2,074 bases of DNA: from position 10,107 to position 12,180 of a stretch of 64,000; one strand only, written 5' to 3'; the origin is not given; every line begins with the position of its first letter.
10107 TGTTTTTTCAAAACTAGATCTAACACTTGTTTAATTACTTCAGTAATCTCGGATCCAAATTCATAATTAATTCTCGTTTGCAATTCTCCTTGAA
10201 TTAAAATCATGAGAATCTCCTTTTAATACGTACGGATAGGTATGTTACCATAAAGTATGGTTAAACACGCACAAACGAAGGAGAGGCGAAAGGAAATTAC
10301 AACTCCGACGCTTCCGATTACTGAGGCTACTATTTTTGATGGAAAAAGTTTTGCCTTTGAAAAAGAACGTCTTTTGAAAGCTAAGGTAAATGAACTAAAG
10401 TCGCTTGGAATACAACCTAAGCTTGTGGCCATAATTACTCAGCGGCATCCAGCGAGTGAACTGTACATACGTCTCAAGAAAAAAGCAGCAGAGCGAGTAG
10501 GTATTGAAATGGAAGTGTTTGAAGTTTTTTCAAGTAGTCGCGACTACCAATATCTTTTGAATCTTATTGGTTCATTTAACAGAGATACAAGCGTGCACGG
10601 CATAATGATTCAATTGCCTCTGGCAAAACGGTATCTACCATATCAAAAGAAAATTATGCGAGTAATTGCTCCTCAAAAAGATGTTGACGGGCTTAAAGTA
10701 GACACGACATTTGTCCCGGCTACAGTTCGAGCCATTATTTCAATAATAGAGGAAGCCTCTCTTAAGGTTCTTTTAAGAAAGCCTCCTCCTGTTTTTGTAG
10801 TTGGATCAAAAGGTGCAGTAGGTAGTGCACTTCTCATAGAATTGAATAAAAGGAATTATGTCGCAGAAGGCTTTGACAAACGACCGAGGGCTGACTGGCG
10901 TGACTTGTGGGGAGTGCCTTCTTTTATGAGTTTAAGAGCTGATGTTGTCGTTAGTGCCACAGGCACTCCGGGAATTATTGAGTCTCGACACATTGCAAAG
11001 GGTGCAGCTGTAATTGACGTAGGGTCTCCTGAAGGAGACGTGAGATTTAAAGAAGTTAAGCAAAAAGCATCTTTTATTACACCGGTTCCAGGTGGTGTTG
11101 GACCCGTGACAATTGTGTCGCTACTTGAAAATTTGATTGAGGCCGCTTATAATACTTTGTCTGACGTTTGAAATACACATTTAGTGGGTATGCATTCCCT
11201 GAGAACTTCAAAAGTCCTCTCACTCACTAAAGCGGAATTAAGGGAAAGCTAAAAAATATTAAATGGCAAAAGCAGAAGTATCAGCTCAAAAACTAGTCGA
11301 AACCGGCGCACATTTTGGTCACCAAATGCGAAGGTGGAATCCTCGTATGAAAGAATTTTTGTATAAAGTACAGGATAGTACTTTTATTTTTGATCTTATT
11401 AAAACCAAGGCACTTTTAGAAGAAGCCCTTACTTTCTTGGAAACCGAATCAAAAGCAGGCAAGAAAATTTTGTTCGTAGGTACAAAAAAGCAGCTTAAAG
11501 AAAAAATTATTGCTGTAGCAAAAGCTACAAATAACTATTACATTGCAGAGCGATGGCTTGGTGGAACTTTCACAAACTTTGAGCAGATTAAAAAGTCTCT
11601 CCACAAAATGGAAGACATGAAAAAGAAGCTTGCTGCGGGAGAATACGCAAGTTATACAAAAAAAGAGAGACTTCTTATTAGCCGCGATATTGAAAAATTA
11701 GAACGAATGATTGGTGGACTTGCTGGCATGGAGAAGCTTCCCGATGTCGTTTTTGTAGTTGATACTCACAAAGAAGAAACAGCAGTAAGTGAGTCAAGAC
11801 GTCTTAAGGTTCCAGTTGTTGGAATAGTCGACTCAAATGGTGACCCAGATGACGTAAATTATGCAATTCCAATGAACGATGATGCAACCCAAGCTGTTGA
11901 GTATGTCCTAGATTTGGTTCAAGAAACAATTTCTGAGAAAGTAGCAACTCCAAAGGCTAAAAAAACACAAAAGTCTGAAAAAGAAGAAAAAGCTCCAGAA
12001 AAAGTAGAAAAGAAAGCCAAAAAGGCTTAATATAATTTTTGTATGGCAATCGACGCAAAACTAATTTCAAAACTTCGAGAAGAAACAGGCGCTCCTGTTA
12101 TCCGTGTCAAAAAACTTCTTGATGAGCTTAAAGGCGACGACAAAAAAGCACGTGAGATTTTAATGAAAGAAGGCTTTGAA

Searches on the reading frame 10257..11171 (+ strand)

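Call 61: search_protein_families(library=pfam, proteins=[window:10257-11171:+], max_evalue=0.00001)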
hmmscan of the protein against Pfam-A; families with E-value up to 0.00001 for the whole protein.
window:10257-11171:+ (304 aa): 2 families
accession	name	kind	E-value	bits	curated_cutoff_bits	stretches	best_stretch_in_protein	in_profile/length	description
PF02882.25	THF_DHG_CYH_C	-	1.1e-28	99.9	27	1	149-298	12-157/160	Tetrahydrofolate dehydrogenase/cyclohydrolase, NAD(P)-binding domain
PF00763.28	THF_DHG_CYH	-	1.1e-26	93.8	32.8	1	28-144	2-115/115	Tetrahydrofolate dehydrogenase/cyclohydrolase, catalytic domain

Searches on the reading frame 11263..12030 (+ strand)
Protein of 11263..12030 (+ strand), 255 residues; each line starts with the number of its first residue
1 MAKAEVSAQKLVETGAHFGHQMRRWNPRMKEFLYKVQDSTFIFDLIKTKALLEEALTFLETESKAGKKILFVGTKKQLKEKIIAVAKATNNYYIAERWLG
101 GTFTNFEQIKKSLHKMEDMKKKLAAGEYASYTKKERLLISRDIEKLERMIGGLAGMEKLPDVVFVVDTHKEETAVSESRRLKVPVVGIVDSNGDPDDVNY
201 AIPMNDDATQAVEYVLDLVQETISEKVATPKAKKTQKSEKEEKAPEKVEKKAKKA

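Call 61: search_protein_families(library=pfam, proteins=[window:11263-12030:+], max_evalue=0.00001)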
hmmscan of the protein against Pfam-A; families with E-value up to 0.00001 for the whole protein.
window:11263-12030:+ (255 aa): 1 family
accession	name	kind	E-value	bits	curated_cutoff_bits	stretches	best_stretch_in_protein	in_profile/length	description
PF00318.25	Ribosomal_S2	-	6e-76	254.9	26.1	1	11-225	1-215/216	Ribosomal protein S2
